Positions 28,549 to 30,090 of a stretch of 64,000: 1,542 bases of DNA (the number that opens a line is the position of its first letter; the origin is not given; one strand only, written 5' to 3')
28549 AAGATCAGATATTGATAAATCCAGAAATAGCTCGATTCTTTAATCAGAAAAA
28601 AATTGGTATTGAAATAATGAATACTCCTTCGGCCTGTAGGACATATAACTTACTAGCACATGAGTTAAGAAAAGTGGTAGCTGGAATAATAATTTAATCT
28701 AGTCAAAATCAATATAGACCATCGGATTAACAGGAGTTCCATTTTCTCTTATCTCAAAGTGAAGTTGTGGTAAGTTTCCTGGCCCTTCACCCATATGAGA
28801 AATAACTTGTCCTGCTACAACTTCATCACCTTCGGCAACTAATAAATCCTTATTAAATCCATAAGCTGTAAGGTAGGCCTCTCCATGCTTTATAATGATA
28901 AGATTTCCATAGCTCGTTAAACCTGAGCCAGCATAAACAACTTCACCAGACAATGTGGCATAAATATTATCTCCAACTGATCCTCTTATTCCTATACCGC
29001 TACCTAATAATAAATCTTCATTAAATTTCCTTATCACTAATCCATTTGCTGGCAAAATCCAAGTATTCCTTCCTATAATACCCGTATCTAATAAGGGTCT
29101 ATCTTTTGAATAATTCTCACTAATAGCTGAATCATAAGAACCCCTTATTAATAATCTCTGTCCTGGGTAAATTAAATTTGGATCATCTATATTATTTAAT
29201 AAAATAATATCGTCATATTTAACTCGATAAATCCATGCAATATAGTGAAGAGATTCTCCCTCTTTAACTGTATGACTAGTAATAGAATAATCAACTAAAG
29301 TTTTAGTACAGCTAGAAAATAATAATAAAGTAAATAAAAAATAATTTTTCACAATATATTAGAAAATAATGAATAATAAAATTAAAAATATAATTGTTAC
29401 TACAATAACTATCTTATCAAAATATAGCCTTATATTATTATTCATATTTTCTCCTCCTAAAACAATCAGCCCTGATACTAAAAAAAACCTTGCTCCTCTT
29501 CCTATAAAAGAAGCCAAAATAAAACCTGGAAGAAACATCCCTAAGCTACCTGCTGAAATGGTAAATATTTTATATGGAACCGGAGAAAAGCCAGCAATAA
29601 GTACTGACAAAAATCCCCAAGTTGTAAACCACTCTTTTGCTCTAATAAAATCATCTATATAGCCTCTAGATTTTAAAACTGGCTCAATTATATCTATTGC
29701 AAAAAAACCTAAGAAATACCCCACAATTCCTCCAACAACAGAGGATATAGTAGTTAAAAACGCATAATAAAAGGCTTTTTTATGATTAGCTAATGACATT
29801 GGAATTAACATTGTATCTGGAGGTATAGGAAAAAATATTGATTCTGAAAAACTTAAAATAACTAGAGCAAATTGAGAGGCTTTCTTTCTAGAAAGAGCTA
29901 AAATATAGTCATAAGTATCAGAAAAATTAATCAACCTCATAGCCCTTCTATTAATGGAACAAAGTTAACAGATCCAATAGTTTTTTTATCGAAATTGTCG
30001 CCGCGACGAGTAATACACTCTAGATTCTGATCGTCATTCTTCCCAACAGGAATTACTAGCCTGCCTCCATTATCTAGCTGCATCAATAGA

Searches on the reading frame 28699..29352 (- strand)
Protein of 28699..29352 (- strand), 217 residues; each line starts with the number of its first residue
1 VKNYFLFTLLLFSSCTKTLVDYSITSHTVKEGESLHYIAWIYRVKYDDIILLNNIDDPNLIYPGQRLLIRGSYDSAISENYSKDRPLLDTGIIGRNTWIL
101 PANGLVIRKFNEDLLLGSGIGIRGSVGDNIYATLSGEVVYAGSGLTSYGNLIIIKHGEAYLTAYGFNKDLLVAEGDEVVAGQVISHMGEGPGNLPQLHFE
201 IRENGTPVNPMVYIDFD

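Call 59: search_protein_families(library=ncbifam, proteins=[window:28699-29352:-], max_evalue=0.00001)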
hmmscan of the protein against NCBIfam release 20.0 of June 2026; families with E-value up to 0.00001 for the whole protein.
window:28699-29352:- (217 aa): 15 families
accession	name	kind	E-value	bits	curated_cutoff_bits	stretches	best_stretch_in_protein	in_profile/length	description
NF008123.1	PRK10871.1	equivalog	2.4e-41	142.4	311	2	96-214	244-362/365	murein hydrolase activator NlpD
NF040883.1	amid_act_ActS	equivalog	5.2e-41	140.5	375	1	6-214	11-233/242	amidase activator ActS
NF041208.1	celldiv_DipM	equivalog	1.7e-19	70.3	740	1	116-215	318-418/419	cell division endopeptidase DipM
NF050804.1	CellDivDipMCaul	equivalog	2e-18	66.6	900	1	94-207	503-619/634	cell division endopeptidase DipM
NF008644.1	PRK11637.1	equivalog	8.7e-17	61.2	270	1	93-213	257-382/385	murein hydrolase activator EnvC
NF052336.1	PdgHdaseHSB100310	equivalog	1.4e-14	54.2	500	1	118-207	58-147/316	peptidoglycan hydrolase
NF052530.1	Heli_ShapePgp3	exception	8.7e-14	51.3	300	1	108-214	157-264/270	peptidoglycan metallopeptidase Pgp3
NF047755.1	LIC_10271_M23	exception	4.1e-13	49.6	180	1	4-210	5-205/207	LIC_10271 family cell wall hydrolase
NF053738.1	S2SprSpoIIQBc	equivalog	5.3e-12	45.9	250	1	116-215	121-224/232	stage II sporulation protein SpoIIQ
NF008652.0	PRK11649.1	equivalog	8.5e-11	41.2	341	1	125-211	321-407/439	murein DD-endopeptidase MepM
NF053825.1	PdgNdpepShyA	equivalog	1.2e-08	34.1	700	1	126-211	305-390/425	peptidoglycan DD-endopeptidase ShyA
NF053824.1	PdgNdpepShyC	equivalog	3.2e-07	29.6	700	1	124-210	303-389/429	peptidoglycan DD-endopeptidase ShyC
NF052529.1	PG_M23_Pgp6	exception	6.5e-07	28.4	600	1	129-215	347-433/452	peptidoglycan metallopeptidase Pgp6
NF047657.1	CellWlHdaseLepto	equivalog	1.9e-06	27.5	400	0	122-213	133-219/221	hypothetical protein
TIGR02899.1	spore_safA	subfamily_domain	2.6e-06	27.3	67.85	1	29-69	1-42/44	SafA/ExsA family spore coat assembly protein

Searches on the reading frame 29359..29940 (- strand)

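Call 59: search_protein_families(library=ncbifam, proteins=[window:29359-29940:-], max_evalue=0.00001)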
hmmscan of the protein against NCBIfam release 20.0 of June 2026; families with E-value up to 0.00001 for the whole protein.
window:29359-29940:- (193 aa): 1 family
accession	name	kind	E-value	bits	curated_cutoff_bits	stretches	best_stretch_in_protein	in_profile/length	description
NF052605.1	UndecprPTUptAStph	equivalog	1.5e-06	28.4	300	1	23-193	14-193/197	undecaprenyl phosphate transporter UptA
